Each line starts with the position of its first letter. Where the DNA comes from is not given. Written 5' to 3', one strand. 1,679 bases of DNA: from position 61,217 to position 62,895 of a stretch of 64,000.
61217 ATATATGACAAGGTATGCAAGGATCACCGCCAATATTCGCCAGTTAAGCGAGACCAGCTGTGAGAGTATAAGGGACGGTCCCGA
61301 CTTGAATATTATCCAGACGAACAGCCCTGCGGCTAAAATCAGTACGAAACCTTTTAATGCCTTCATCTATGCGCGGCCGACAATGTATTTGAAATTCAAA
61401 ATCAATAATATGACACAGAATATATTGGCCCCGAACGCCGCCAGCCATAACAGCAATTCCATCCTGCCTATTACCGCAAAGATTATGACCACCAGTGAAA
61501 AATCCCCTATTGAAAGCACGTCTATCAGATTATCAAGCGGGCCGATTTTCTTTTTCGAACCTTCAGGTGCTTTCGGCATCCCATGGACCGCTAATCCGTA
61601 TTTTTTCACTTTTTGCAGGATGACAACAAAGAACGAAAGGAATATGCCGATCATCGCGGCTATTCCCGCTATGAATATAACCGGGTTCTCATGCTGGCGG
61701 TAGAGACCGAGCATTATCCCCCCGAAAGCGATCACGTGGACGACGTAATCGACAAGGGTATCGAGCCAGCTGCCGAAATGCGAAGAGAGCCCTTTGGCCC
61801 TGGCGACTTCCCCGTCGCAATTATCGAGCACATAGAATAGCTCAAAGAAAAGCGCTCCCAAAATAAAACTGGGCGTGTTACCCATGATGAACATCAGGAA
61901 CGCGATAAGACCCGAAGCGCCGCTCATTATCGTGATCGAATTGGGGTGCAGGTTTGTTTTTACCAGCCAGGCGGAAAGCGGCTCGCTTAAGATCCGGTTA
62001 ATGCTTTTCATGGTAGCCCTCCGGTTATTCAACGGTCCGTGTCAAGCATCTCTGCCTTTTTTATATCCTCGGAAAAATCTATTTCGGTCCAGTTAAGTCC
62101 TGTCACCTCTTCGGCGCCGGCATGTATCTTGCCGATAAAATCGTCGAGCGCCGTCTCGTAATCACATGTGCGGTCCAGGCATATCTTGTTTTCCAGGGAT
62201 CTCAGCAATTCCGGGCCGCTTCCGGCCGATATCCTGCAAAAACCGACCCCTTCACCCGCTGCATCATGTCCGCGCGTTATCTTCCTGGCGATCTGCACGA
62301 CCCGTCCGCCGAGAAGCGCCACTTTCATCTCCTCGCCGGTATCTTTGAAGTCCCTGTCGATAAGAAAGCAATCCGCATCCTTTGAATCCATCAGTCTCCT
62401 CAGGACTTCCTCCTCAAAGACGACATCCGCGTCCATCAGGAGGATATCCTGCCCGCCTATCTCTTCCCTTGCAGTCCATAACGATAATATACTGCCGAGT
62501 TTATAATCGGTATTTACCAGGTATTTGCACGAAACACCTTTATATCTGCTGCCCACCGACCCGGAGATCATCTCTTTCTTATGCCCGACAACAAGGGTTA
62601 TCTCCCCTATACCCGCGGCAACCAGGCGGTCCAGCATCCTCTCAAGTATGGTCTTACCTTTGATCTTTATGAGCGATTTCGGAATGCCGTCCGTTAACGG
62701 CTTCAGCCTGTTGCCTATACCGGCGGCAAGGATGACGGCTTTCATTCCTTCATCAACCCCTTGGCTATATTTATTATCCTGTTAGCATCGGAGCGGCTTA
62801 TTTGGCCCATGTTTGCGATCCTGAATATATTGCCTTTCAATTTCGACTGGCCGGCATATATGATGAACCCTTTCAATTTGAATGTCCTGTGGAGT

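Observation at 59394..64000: Phosphonate (2-aminoethylphosphonate) head-group pathway feeding a CDP-alcohol transferase and flippase-like protein, a candidate phosphonolipid or phosphonoglycan locus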

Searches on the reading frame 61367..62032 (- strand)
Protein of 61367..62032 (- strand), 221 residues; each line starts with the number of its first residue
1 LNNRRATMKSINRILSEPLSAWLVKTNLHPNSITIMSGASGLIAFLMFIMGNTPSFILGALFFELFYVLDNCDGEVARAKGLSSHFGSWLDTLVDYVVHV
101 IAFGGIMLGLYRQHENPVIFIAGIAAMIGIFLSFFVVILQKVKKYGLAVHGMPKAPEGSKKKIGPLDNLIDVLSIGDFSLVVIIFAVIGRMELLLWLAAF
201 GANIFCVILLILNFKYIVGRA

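Call 5: search_protein_families(library=pfam, proteins=[window:61367-62032:-], max_evalue=0.01)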
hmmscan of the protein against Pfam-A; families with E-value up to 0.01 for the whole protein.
window:61367-62032:- (221 aa): 1 family
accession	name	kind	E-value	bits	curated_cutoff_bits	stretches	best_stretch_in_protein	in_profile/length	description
PF01066.26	CDP-OH_P_transf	-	7.2e-15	56.1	22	1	29-140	3-109/152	CDP-alcohol phosphatidyltransferase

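Call 6: search_protein_families(library=ncbifam, proteins=[window:61367-62032:-], max_evalue=0.01)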
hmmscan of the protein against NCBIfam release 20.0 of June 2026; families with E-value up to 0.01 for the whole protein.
window:61367-62032:- (221 aa): 8 families
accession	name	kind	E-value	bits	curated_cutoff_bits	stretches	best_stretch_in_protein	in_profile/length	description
NF040950.1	archin_ph_syn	equivalog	3.4e-18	66.2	180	1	11-128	8-122/191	archaetidylinositol phosphate synthase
NF045883.1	PIPSynth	equivalog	1.2e-17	64.3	170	1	14-128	9-122/197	phosphatidylinositol phosphate synthase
NF041135.1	IPPtranDIPPsyn_Thcocales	equivalog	4.1e-15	55.7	580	1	9-134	232-351/419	bifunctional L-myo-inositol-1-phosphate cytidylyltransferase/CDP-L-myo-inositol myo-inositolphosphotransferase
NF052561.1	PIPSynBT1523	equivalog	1.4e-07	31.5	350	1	7-137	5-137/232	hypothetical protein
TIGR00473.1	pssA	equivalog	3.8e-05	23.8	107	1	34-142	1-107/153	CDP-diacylglycerol--serine O-phosphatidyltransferase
TIGR00560.1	pgsA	equivalog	4.7e-05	24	109.1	1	30-119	4-96/183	CDP-diacylglycerol--glycerol-3-phosphate 3-phosphatidyltransferase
NF008090.0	PRK10832.1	equivalog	0.0036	17.4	304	1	46-103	22-79/182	CDP-diacylglycerol--glycerol-3-phosphate 3-phosphatidyltransferase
NF045884.1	PhCholSynAgro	equivalog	0.0038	17.2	350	1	28-102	8-86/235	phosphatidylcholine synthase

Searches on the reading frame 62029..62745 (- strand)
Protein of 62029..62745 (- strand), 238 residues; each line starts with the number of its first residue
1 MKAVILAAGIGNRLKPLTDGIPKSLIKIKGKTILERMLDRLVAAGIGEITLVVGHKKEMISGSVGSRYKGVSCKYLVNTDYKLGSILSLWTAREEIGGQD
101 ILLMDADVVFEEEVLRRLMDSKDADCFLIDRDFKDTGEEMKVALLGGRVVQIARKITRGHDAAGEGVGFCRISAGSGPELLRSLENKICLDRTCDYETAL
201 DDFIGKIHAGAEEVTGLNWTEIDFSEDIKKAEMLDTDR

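Call 5: search_protein_families(library=pfam, proteins=[window:62029-62745:-], max_evalue=0.01)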
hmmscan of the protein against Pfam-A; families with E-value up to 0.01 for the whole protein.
window:62029-62745:- (238 aa): 3 families
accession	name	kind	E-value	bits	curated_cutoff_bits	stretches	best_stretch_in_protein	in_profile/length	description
PF12804.13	NTP_transf_3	-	2.3e-15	57.6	27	1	3-127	1-119/160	MobA-like NTP transferase domain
PF00483.29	NTP_transferase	-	6.6e-14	52.5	21.2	1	2-116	1-119/245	Nucleotidyl transferase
PF01128.25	IspD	-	5.7e-06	26.7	27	1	2-58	2-55/221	2-C-methyl-D-erythritol 4-phosphate cytidylyltransferase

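Call 6: search_protein_families(library=ncbifam, proteins=[window:62029-62745:-], max_evalue=0.01)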
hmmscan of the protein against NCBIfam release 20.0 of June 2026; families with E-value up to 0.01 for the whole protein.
window:62029-62745:- (238 aa): 39 families (the best 25 are shown)
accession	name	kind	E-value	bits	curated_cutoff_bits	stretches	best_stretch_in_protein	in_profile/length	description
NF041313.1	UDPGP_AglF_Halo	equivalog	6.9e-26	91.1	400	1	1-144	1-145/234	UTP--glucose-1-phosphate uridylyltransferase AglF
TIGR03992.1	Arch_glmU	subfamily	3.9e-24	85.3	292.1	1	1-155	1-152/393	bifunctional sugar-1-phosphate nucleotidylyltransferase/acetyltransferase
NF041135.1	IPPtranDIPPsyn_Thcocales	equivalog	2.2e-23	82.9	580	1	1-233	1-215/419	bifunctional L-myo-inositol-1-phosphate cytidylyltransferase/CDP-L-myo-inositol myo-inositolphosphotransferase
TIGR01208.1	rmlA_long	equivalog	1.7e-17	63.3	320.25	1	2-151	1-154/353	glucose-1-phosphate thymidylyltransferase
NF045761.1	NAMPUrTaseMurU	equivalog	2.3e-17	63.6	250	1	1-113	1-113/226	N-acetylmuramate alpha-1-phosphate uridylyltransferase MurU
NF041173.1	Sug_nt_acttase_Thmprot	equivalog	1.3e-13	50.7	600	1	1-123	1-121/405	bifunctional sugar-1-phosphate nucleotidylyltransferase/acetyltransferase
NF038362.1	Sden_1164_fam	equivalog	6.7e-13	48.7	300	1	3-185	4-196/266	Sden_1164 family protein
NF049965.1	GlMnHpPGnyltfHddC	equivalog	2e-12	47.2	300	1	1-116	1-114/221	D-glycero-D-manno-heptose 1-phosphate guanosyltransferase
NF045697.1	MurNAcPUrMurU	equivalog_domain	5e-12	45.7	370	1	4-52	1-49/229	N-acetylmuramate alpha-1-phosphate uridylyltransferase MurU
NF052502.1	man1P_GTase_Rv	exception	8e-12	44.7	440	1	2-118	2-118/352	mannose-1-phosphate guanylyltransferase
TIGR01099.1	galU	equivalog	4.5e-11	42.8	326.8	1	1-61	2-62/261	UTP--glucose-1-phosphate uridylyltransferase GalU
NF045665.1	NTPtran_DVU1551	equivalog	1.6e-10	40.6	315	1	1-107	1-100/359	DVU_1551 family NTP transferase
TIGR01173.1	glmU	equivalog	6.5e-10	38.4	366.85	1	1-124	1-119/452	bifunctional UDP-N-acetylglucosamine diphosphorylase/glucosamine-1-phosphate N-acetyltransferase GlmU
NF010934.1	PRK14354.1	equivalog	4.3e-09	35.4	450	1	3-120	2-113/447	bifunctional UDP-N-acetylglucosamine diphosphorylase/glucosamine-1-phosphate N-acetyltransferase GlmU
NF007516.0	PRK10122.1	equivalog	4.7e-09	35.8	534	1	1-62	4-65/297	UTP--glucose-1-phosphate uridylyltransferase GalF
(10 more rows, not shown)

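Call 25: search_solved_structures(query=window:62029-62745:-, max_evalue=0.001, show_alignments=2)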
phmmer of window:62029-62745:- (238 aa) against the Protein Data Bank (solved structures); distinct sequences matched with E-value up to 0.001: 49.
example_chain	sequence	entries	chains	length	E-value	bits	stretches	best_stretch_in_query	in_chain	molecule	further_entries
1jyk_A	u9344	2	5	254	6e-13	52.2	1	1-116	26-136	CTP:phosphocholine Cytidylyltransferase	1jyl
6pd1_A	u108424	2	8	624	4e-10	43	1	2-226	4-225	Nucleotidyl transferase/aminotransferase, class V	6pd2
2xme_A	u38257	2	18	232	2.2e-09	40.6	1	1-230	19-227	CTP-INOSITOL-1-PHOSPHATE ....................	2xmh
4mnd_A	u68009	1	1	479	1.8e-08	37.6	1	1-230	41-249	CTP L-myo-inositol-1-phosphate cytidylyltransferase/CDP-L-myo-inositol myo-inositolphospho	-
4y7t_A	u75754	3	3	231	2.1e-08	37.4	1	1-113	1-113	Nucleotidyl transferase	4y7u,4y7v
6mnu_A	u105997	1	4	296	1.1e-07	35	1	1-61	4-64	UTP--glucose-1-phosphate uridylyltransferase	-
8yre_D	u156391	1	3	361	1.2e-07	34.9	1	1-115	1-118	Mannose-1-phosphate guanylyltransferase 1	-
7x8j_A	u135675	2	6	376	1.2e-07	34.8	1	1-115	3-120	Mannose-1-phosphate guanylyltransferase 1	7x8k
6jq8_A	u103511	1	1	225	1.6e-07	34.5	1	3-127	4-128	Putative 6-deoxy-D-mannoheptose pathway protein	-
7whr_B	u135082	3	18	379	2.6e-07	33.8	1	1-98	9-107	Nucleotidyl transferase family protein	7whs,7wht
5xhw_A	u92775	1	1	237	3.4e-07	33.4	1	3-127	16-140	Putative 6-deoxy-D-mannoheptose pathway protein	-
4d48_A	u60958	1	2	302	4.6e-07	33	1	2-62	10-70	GLUCOSE-1-PHOSPHATE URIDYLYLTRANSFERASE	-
7d72_K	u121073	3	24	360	5e-07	32.9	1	1-94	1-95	Mannose-1-phosphate guanyltransferase beta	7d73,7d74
2e3d_A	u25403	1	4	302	5.5e-07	32.7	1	2-62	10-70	UTP--glucose-1-phosphate uridylyltransferase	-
5z09_A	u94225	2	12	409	7.1e-07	32.4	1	1-58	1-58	Dual sugar-1-phosphate nucleotidylyltransferase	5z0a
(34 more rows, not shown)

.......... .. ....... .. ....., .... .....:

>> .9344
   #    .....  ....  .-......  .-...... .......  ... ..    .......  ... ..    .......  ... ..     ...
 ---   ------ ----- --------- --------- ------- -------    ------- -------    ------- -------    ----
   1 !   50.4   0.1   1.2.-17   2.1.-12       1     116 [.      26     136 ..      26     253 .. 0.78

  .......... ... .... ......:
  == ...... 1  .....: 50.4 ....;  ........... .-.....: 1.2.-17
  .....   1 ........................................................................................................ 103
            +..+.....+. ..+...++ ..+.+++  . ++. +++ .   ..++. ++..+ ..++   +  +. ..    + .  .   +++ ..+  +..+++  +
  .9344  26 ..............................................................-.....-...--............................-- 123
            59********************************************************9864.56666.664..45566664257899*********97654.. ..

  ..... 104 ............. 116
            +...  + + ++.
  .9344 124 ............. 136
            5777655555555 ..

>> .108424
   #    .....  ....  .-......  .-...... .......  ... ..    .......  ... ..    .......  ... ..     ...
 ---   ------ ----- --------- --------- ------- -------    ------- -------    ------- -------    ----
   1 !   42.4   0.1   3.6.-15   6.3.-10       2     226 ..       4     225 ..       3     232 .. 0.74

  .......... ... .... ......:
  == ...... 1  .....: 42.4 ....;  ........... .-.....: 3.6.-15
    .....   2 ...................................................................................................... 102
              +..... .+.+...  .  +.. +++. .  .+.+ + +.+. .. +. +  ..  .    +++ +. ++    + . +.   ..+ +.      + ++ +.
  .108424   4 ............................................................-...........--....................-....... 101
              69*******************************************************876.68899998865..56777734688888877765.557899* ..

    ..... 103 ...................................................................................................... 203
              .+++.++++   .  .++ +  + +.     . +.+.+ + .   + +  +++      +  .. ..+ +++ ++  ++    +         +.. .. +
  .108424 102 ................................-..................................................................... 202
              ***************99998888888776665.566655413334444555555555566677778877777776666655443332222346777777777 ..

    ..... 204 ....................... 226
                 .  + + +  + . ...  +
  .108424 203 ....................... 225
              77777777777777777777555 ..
